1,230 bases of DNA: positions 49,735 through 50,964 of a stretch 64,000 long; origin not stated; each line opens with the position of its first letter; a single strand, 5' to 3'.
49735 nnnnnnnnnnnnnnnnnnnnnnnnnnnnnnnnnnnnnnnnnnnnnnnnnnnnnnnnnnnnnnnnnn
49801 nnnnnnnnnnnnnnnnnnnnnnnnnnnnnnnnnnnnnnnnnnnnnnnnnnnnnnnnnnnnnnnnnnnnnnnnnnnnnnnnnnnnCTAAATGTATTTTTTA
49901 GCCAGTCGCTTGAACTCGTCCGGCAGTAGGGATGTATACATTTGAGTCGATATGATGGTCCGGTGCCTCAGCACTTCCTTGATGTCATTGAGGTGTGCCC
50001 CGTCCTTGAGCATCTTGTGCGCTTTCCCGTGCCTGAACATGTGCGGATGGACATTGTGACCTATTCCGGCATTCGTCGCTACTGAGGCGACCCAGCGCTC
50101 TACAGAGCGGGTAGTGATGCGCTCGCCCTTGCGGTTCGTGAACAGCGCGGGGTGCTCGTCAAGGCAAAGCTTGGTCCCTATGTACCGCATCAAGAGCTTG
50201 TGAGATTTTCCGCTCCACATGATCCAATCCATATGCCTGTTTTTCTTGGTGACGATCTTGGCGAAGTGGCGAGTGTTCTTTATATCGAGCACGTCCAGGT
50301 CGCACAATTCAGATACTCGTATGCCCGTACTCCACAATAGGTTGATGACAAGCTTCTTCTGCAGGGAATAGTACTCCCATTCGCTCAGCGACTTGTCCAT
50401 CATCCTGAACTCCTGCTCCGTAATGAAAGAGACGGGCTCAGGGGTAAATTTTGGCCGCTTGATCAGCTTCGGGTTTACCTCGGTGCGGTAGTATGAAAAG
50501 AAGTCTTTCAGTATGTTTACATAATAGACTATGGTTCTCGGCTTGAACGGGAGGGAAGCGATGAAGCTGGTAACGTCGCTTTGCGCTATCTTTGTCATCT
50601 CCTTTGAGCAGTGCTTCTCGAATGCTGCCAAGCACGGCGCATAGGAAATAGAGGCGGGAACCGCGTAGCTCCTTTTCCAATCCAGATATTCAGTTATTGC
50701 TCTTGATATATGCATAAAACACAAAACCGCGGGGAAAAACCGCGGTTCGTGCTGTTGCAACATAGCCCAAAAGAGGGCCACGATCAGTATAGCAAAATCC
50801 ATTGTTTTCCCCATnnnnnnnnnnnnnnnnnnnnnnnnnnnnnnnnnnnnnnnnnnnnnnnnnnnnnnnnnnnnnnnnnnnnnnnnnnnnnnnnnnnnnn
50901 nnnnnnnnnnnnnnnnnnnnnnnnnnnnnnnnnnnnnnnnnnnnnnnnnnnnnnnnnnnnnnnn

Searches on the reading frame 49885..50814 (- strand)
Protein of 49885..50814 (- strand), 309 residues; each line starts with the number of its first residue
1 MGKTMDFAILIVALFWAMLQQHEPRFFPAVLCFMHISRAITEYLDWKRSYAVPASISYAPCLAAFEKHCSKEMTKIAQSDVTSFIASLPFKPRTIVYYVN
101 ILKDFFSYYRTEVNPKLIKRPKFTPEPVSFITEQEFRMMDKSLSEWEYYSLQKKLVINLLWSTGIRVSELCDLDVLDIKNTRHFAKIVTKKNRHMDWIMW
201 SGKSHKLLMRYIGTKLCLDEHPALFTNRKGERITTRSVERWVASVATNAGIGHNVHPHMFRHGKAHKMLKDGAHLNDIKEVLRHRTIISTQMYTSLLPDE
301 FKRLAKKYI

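Call 10: search_protein_families(library=pfam, proteins=[window:49885-50814:-], max_evalue=0.01)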
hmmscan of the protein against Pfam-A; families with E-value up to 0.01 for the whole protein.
window:49885-50814:- (309 aa): 1 family
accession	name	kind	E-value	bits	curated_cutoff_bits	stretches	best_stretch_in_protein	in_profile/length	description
PF00589.27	Phage_integrase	-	2.9e-26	92.7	27.1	1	143-296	16-168/172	Phage integrase family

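Call 13: find_related_loci(query=window:49885-50814:-, collection=viral_contigs, flank=3000)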
Query window:49885-50814:- (309 aa) in viral_contigs; peptide patterns used: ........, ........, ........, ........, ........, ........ (x = any residue, [..] = any of these).
2 stretches matched a pattern, but none encodes a relative of the query by tblastn (E <= 1e-3).
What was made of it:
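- Tried and rejected: Close relatives of the integrase in IMG/VR found with the single protein: none (call 13).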

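Call 14: find_homologous_proteins(query=window:49885-50814:-)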
Query window:49885-50814:- (309 aa): 264 proteins with E <= 0.001 among 1030 candidates; the best 120 are listed.
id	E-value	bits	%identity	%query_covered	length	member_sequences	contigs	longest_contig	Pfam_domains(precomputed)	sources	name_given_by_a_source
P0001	3.7e-185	633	100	89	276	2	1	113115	PF00589.28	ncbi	ncbi:MAG: tyrosine-type recombinase/integrase [Patescibacteria group bacterium]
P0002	8.0e-112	392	59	89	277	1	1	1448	PF00589.28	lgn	-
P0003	2.2e-110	387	61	89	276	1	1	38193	PF00589.28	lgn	-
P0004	3.2e-109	383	59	89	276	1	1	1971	PF00589.28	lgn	-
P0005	4.0e-108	380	61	89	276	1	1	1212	PF00589.28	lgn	-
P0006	1.2e-107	378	61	89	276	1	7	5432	PF00589.28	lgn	-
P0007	2.9e-107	377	61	89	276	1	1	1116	PF00589.28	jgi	jgi:site-specific recombinase XerD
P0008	9.9e-106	372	55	94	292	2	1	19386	PF00589.28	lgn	-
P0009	6.9e-101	356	59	91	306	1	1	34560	PF00589.28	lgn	-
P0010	1.3e-100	355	57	88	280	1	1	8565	PF00589.28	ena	-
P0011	1.7e-99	351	57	89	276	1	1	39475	PF00589.28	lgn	-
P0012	1.4e-96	342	54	89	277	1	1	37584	PF00589.28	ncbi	-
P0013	6.1e-90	320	53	92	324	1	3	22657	PF00589.28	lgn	-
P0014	7.1e-89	316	59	77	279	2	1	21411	PF00589.28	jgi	jgi:integrase/recombinase XerD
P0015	5.7e-67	244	41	89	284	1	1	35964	PF00589.28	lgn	-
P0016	4.2e-64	235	43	89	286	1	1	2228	PF00589.28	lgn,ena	-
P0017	1.8e-61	226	38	87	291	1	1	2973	PF00589.28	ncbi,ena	-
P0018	3.7e-59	219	40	89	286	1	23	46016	PF00589.28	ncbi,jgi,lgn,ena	-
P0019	6.0e-55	205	40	89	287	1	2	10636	PF00589.28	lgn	-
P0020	1.1e-54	204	40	87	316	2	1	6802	PF00589.28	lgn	-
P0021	1.4e-54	204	39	89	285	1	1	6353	PF00589.28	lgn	-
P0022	5.1e-54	202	41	89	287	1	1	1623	PF00589.28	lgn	-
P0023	6.1e-54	202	39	87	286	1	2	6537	PF00589.28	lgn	-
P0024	4.2e-53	199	39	87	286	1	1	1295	PF00589.28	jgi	jgi:site-specific recombinase XerD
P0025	1.4e-51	194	38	89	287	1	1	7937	PF00589.28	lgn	-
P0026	2.2e-50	190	39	90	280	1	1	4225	PF00589.28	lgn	-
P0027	2.4e-49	187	38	89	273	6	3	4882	PF00589.28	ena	-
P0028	3.8e-49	186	36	87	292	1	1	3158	PF00589.28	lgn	-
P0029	5.3e-48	182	37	89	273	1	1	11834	PF00589.28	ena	-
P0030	1.3e-47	181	35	87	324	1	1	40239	PF00589.28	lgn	-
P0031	2.2e-46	177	37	89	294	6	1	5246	PF00589.28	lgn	-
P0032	4.9e-45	172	34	89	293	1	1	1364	PF00589.28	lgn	-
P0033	6.1e-44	169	36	93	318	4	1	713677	PF00589.28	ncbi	-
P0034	6.8e-43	165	36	89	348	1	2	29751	PF00589.28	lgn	-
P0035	7.9e-43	165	35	89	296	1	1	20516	PF00589.28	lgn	-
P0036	9.8e-43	165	35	92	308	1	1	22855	PF00589.28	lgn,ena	-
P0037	2.4e-42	164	35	89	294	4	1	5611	PF00589.28,PF02899.24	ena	-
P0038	3.9e-42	163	34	89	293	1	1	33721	PF00589.28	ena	-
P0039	6.1e-42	162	37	89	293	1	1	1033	PF00589.28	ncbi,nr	ncbi:MAG: tyrosine-type recombinase/integrase [Bacteroidetes bacterium]|nr:tyrosine-type recombinase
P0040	9.2e-42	162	34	89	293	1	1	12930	PF00589.28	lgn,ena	-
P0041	1.3e-41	161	35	89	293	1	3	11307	PF00589.28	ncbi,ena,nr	ncbi:MAG: hypothetical protein EVB11_13145 [Winogradskyella sp.]|nr:MAG: hypothetical protein EVB11_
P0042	1.5e-41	161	34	92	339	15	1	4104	PF00589.28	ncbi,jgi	jgi:integrase/recombinase XerD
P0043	2.4e-41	160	36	89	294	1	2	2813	PF00589.28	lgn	-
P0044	1.0e-40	158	35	89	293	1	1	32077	PF00589.28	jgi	jgi:site-specific recombinase XerD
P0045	1.1e-40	158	33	89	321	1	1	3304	PF00589.28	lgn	-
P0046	2.1e-40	157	32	89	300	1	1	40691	PF00589.28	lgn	-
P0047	2.6e-40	157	35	89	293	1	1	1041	PF00589.28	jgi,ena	-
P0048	5.1e-40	156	35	89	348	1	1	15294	PF00589.28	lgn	-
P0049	6.3e-40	156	36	87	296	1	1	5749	PF13495.13,PF00589.28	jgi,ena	-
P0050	8.5e-40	155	35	89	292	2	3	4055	PF13495.13,PF00589.28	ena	-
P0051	9.7e-40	155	33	89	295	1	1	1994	PF00589.28,PF02899.24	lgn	-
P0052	9.7e-40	155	35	88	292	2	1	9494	PF13495.13,PF00589.28,PF22823.3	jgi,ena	-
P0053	1.0e-39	155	34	88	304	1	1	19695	PF00589.28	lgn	-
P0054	1.4e-39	155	37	87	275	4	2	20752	PF00589.28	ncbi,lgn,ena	-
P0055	1.4e-39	154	34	89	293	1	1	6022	PF00589.28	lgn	-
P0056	2.3e-39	154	34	88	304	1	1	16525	PF00589.28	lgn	-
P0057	3.0e-39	153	35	88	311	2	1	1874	PF13495.13,PF00589.28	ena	-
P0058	5.9e-39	152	34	89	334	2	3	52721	PF00589.28,PF02899.24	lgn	-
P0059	6.0e-39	152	35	89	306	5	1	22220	PF00589.28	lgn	-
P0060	7.7e-39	152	33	92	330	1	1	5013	PF13102.13,PF00589.28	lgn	-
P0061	1.1e-38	152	33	89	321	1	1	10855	PF00589.28,PF02899.24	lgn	-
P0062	1.2e-38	151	33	89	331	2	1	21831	PF00589.28,PF02899.24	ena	-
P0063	1.2e-38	151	36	89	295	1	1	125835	PF00589.28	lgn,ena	-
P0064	1.3e-38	151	34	89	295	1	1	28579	PF00589.28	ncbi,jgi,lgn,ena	-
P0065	1.7e-38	151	33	89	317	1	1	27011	PF00589.28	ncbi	ncbi:tyrosine-type recombinase/integrase [Pontimicrobium sp. MEBiC01747]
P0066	2.0e-38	151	33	89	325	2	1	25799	PF00589.28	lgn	-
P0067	2.6e-38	150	32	89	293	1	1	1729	PF00589.28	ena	-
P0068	2.8e-38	150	34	89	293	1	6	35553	PF00589.28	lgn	-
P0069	2.8e-38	150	35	88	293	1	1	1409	PF13495.13,PF00589.28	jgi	-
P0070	2.8e-38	150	35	77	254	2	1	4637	PF00589.28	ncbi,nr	ncbi:MAG: site-specific integrase, partial [Flavobacteriales bacterium]|nr:site-specific integrase [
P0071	2.9e-38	150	33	88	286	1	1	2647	PF00589.28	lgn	-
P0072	3.2e-38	150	32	89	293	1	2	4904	PF00589.28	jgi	jgi:site-specific recombinase XerD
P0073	8.1e-38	149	32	89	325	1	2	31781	PF00589.28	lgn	-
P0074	9.2e-38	149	32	89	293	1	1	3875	PF00589.28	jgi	jgi:site-specific recombinase XerD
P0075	1.1e-37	148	32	89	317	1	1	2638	PF00589.28,PF02899.24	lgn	-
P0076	3.2e-37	147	32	89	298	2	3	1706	PF00589.28,PF02899.24,PF11917.14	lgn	-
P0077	5.1e-37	146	32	89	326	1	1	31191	PF00589.28,PF02899.24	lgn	-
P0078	1.4e-36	145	36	76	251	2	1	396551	PF00589.28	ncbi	-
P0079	1.5e-36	145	34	89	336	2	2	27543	PF00589.28,PF02899.24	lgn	-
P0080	3.2e-36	143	33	89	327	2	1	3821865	PF00589.28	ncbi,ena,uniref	ncbi:tyrosine-type recombinase/integrase [Croceimicrobium sp.]|uniref:tyrosine-type recombinase/inte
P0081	8.8e-36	142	33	88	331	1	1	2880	PF00589.28,PF02899.24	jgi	-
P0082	1.3e-35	141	32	89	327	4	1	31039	PF00589.28,PF02899.24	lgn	-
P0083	4.7e-35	140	35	71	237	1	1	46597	PF00589.28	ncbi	-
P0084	1.0e-34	139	34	86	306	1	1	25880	PF00589.28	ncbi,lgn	-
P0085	1.1e-34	138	34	89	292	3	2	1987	PF00589.28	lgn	-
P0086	2.4e-34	137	32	89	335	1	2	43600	PF00589.28,PF02899.24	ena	-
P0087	3.5e-34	137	34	88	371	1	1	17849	PF00589.28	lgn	-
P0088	4.1e-34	137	34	87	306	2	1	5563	PF00589.28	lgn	-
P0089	4.4e-34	136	38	75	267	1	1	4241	PF00589.28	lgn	-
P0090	6.3e-34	136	34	86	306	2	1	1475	PF00589.28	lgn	-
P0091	4.9e-33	133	31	89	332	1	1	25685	PF00589.28,PF02899.24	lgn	-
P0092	4.4e-29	120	30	86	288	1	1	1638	PF00589.28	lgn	-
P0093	3.4e-28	117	39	51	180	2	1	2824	PF00589.28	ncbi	-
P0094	1.3e-26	112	31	64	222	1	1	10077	PF00589.28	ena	-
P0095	1.1e-23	102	30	85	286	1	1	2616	PF13495.13,PF00589.28,PF02899.24,PF22823.3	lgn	-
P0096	3.3e-22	97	31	86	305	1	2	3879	PF13495.13,PF00589.28,PF02899.24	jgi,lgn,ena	-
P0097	1.6e-21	95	31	88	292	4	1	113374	PF13495.13,PF00589.28,PF02899.24,PF22823.3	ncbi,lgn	ncbi:MAG: tyrosine recombinase XerC [Candidatus Ratteibacteria bacterium]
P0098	9.6e-21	93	31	73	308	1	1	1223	PF13495.13,PF00589.28,PF02899.24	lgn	-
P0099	1.5e-20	92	32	73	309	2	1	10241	PF13495.13,PF00589.28,PF02899.24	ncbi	ncbi:MAG: site-specific tyrosine recombinase/integron integrase [bacterium]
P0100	1.4e-19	89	30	83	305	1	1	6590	PF13495.13,PF00589.28,PF02899.24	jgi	-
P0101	1.6e-19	89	31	82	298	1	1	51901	PF13495.13,PF13102.13,PF00589.28,PF02899.24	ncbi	-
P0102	2.5e-19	88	26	86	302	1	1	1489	PF13495.13,PF00589.28,PF02899.24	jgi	jgi:integrase/recombinase XerC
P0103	8.0e-19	86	30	88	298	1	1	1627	PF13495.13,PF00589.28,PF02899.24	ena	-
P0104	1.1e-18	86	32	65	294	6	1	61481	PF13495.13,PF00589.28,PF02899.24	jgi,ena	-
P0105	1.3e-18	86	31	71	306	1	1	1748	PF13495.13,PF13102.13,PF00589.28,PF02899.24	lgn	-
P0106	1.7e-18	85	28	89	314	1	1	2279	PF13495.13,PF13102.13,PF00589.28,PF02899.24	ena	-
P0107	2.1e-18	85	31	73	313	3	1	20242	PF13495.13,PF00589.28,PF02899.24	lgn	-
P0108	4.9e-18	84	31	70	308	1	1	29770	PF13495.13,PF13102.13,PF00589.28,PF02899.24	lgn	-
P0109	7.4e-18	83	28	82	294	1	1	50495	PF13495.13,PF00589.28,PF02899.24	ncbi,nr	ncbi:MAG: tyrosine recombinase XerC [Candidatus Aminicenantes bacterium]|nr:tyrosine recombinase Xer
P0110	1.5e-17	82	27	84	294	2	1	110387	PF13495.13,PF13102.13,PF00589.28,PF02899.24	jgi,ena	-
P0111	4.3e-17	81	28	83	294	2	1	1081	PF13495.13,PF00589.28,PF02899.24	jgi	jgi:site-specific recombinase XerD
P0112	4.6e-17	81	27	82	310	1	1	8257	PF13495.13,PF00589.28,PF02899.24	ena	-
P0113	5.3e-17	80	29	78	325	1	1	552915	PF13495.13,PF00589.28,PF02899.24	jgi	jgi:site-specific recombinase XerD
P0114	1.2e-16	79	28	89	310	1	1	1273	PF00589.28,PF02899.24,PF22823.3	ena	-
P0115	2.9e-16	78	31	73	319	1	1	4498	PF13495.13,PF13102.13,PF00589.28,PF02899.24,PF22823.3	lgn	-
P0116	3.6e-16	78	27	83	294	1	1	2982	PF13495.13,PF00589.28,PF02899.24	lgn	-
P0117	6.5e-16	77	24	85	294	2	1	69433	PF00589.28,PF02899.24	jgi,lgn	jgi:integrase/recombinase XerD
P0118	8.0e-16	76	26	86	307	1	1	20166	PF13495.13,PF00589.28,PF02899.24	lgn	-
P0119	1.5e-15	76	30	82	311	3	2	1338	PF13495.13,PF13102.13,PF00589.28,PF02899.24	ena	-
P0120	2.8e-15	75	26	91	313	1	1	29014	PF13495.13,PF13102.13,PF00589.28,PF02899.24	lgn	-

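Call 15: find_encoding_contigs(protein=P0003, flank=3000, max_places=2)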
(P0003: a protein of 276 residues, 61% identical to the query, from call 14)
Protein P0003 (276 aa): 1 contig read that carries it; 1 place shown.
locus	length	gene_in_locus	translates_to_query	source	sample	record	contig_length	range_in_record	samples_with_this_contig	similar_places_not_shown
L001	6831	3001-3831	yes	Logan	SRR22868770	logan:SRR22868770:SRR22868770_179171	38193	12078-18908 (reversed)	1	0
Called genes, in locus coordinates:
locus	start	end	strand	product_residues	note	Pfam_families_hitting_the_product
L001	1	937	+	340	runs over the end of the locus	PF18925:DUF5675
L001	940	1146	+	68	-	-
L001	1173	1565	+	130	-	-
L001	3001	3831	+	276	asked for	PF00589:Phage_integrase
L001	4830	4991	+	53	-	-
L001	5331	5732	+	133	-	PF04404:ERF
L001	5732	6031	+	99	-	-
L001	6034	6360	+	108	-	-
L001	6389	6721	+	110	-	PF10544:T5orf172, PF13455:MUG113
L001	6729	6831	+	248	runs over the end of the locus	-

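Call 16: find_encoding_contigs(protein=P0009, flank=3000, max_places=2)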
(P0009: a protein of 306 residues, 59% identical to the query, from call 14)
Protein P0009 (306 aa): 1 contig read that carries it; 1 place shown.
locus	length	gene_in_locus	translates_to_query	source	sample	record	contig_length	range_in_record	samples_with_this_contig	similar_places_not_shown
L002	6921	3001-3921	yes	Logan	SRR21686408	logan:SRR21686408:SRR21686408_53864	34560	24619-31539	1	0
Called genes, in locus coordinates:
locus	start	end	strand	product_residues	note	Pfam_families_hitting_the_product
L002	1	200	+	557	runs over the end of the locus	PF06737:Transglycosylas (weak)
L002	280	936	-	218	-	-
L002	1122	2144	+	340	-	PF00112:Peptidase_C1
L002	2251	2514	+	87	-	-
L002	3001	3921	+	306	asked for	PF00589:Phage_integrase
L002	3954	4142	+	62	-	-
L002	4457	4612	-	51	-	-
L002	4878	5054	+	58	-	-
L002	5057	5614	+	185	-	-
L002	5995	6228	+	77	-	-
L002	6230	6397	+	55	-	-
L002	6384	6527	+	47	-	-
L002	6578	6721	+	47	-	-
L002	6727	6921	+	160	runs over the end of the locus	-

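Call 17: find_encoding_contigs(protein=P0011, flank=3000, max_places=2)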
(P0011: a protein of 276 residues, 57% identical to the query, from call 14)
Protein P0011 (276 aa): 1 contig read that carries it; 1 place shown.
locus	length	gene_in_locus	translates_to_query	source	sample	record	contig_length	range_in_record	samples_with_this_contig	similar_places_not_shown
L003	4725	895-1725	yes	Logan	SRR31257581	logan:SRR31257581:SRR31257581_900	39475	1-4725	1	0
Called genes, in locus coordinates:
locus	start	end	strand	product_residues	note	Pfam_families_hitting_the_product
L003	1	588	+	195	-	?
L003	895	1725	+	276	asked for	PF00589:Phage_integrase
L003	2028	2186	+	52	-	-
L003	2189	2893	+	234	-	-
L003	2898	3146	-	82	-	-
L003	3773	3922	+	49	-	-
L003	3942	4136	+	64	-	-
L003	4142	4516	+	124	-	-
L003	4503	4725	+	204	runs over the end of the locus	PF09588:YqaJ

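Call 18: find_encoding_contigs(protein=P0012, flank=3000, max_places=2)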
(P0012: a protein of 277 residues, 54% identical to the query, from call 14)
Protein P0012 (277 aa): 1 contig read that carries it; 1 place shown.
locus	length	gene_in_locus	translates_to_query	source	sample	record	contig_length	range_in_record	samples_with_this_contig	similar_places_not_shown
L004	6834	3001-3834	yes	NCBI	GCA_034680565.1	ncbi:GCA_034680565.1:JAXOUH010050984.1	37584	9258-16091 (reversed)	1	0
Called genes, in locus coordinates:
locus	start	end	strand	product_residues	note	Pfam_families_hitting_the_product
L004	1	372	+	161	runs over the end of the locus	-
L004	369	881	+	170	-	PF02945:Endonuclease_7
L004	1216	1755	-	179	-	PF13392:HNH_3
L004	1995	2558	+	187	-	PF00089:Trypsin (weak), PF13365:Trypsin_2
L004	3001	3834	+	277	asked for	PF00589:Phage_integrase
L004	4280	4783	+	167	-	-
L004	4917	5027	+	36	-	-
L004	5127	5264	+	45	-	-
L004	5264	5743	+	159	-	PF04404:ERF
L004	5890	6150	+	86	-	-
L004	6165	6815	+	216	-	-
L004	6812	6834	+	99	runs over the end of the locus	-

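Call 31: find_related_loci(query=A2, collection=viral_contigs, flank=2500)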
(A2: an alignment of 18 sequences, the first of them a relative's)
Query A2 (276 aa) in viral_contigs; peptide patterns used: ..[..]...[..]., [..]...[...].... (x = any residue, [..] = any of these).
21 stretches matched a pattern; 14 encode a relative of the query (tblastn E <= 1e-3); 14 distinct loci.
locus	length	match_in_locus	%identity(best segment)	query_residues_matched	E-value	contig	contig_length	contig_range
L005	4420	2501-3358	40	1-276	1e-65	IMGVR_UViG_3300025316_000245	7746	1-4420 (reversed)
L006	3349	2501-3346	38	5-276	2e-61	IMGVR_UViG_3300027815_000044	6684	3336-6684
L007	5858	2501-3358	39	1-276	8e-60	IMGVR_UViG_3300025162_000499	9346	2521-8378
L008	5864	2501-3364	32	1-276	4e-43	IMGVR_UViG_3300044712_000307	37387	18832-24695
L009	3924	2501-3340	32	7-276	2e-42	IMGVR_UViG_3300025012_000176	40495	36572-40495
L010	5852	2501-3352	33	3-276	2e-41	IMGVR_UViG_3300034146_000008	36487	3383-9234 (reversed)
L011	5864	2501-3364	33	1-276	5e-41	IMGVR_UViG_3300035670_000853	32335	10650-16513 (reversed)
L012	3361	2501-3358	31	3-276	4e-41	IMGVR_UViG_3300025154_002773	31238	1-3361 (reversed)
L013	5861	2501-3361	30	1-276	1e-35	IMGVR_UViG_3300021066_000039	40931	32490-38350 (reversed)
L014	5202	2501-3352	24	7-273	1e-18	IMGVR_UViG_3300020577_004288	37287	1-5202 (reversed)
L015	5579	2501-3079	25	94-262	1e-15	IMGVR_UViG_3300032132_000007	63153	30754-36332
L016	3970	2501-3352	22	1-260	8e-15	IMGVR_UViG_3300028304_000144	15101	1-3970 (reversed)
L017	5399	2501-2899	27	121-269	2e-7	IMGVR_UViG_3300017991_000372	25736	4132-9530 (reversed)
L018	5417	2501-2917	27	121-263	3e-5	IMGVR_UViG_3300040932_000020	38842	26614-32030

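Call 32: find_related_loci(query=A2, collection=genome_contigs, flank=2500)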
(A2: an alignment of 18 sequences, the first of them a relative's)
Query A2 (276 aa) in genome_contigs; peptide patterns used: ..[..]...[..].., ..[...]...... (x = any residue, [..] = any of these).
600 stretches matched a pattern (row limit reached: there are more); 555 encode a relative of the query (tblastn E <= 1e-3); the best 80 are kept; 80 distinct loci.
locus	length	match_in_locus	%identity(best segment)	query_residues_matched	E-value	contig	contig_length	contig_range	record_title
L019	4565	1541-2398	38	1-276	9e-59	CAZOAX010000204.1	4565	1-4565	MAG TPA_asm: uncultured bacterium isolate SRP329715_co2_35 genome assembly, contig: NODE_32886_length_4565_cov_2.765188,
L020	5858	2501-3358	37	1-276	2e-55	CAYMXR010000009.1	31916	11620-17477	MAG TPA_asm: uncultured Candidatus Saccharibacteria bacterium isolate SRP285395_co1_44 genome assembly, contig: NODE_201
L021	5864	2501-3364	32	1-276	8e-45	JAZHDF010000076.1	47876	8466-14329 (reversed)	MAG: Candidatus Moraniibacteriota bacterium isolate Bin13Zod NODE_58_length_47876_cov_17.431735, whole genome shotgun se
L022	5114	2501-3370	33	1-276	4e-44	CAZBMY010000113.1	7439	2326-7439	MAG TPA_asm: uncultured Flavobacteriaceae bacterium isolate binchicken_co366_125 genome assembly, contig: NODE_8331_leng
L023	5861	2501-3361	32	1-276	5e-44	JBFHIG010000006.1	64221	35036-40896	MAG: Candidatus Moraniibacteriota bacterium isolate Mix_sand07.2021.05.G.32 k141_2841784_length_64221_cov_14.9806, whole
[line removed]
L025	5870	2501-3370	32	1-276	2e-43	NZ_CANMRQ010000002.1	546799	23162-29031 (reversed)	Uncultured Lacinutrix sp. isolate 2-830.fasta NODE_2, whole genome shotgun sequence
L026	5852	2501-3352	36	7-276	4e-42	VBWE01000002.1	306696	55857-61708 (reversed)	MAG: Bacteroidetes bacterium isolate X1_MaxBin.021 scaffold_14, whole genome shotgun sequence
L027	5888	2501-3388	31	1-276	3e-42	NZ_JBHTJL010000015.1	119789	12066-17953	Winogradskyella litorisediminis strain CCUG 62215 GCM70027498_11, whole genome shotgun sequence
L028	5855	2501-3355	35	6-276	3e-41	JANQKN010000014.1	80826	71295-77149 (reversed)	MAG: Flavobacteriaceae bacterium isolate PL25a_bin.158 k99_4482442, whole genome shotgun sequence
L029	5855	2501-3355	33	7-276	2e-39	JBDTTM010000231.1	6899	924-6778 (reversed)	MAG: Bacteroidota bacterium isolate cluster3_bin.296 NODE_56861_length_6899_cov_5.089568, whole genome shotgun sequence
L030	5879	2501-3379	30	1-276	2e-37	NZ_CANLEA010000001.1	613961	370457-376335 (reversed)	Uncultured Kordia sp. isolate 2-867.fasta NODE_1, whole genome shotgun sequence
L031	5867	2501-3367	28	1-274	3e-28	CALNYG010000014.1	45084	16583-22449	MAG: Candidatus Moraniibacteriota bacterium isolate HOU_bin.0114 genome assembly, contig: contig_37073, whole genome sho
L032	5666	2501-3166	30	61-271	6e-25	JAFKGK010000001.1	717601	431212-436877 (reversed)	MAG: Candidatus Melainabacteria bacterium isolate SCN18_26_2_15_R4_P_51_74 SCN18_26_2_15_R4_P_scaffold_10, whole genome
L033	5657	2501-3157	31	66-274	1e-24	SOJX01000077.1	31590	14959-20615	MAG: Planctomycetota bacterium isolate E44_bin39 NODE_364_length_31590_cov_8.263390, whole genome shotgun sequence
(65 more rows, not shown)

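Call 36: find_encoding_contigs(protein=P0008, flank=3000, max_places=2)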
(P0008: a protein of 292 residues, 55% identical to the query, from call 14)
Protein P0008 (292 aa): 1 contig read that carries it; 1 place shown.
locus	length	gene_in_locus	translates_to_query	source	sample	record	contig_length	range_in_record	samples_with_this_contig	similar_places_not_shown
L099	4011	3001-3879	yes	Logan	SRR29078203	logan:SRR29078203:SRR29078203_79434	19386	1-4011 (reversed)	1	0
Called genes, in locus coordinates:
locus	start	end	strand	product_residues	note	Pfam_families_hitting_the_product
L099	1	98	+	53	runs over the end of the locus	-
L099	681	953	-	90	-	-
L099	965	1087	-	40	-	-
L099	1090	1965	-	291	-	PF01471:PG_binding_1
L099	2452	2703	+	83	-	-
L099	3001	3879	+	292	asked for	PF00589:Phage_integrase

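Call 37: find_encoding_contigs(protein=P0013, flank=3000, max_places=3)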
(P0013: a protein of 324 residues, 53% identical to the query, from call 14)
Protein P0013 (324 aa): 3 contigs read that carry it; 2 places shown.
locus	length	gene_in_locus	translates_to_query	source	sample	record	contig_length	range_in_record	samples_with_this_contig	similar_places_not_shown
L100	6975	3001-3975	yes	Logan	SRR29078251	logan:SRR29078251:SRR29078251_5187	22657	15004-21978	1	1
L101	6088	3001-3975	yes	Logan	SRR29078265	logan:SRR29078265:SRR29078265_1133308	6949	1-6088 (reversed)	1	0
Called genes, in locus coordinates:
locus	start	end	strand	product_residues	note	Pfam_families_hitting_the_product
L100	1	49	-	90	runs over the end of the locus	-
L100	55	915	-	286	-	PF01471:PG_binding_1 (weak)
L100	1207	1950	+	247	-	PF01551:Peptidase_M23, PF01471:PG_binding_1 (weak)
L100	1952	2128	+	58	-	-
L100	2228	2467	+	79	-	-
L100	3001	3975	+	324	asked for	PF00589:Phage_integrase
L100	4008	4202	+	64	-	-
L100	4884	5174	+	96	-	-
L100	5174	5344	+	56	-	-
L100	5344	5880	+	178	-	PF04404:ERF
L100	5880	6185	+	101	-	-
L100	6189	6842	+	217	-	-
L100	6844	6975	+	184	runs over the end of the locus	-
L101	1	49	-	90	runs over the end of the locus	-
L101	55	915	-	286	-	PF01471:PG_binding_1 (weak)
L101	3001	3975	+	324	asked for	PF00589:Phage_integrase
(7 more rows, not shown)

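Call 38: find_encoding_contigs(protein=P0014, flank=3000, max_places=2)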
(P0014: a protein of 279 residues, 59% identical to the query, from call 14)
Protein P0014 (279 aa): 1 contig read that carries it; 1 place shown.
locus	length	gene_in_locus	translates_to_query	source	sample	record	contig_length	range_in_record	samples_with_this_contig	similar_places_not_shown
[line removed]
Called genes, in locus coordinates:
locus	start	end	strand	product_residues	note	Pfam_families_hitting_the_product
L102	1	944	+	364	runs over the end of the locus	PF01471:PG_binding_1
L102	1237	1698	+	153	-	PF01464:SLT (weak), PF18896:SLT_3 (weak)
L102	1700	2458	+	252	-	PF13482:RNase_H_2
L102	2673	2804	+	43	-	-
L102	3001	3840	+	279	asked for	PF00589:Phage_integrase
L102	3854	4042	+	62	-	-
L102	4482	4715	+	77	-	-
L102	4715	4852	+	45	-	-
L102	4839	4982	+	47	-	-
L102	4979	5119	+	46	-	-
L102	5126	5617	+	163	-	-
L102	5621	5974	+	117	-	-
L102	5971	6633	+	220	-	PF07120:DUF1376 (faint)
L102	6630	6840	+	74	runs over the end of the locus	-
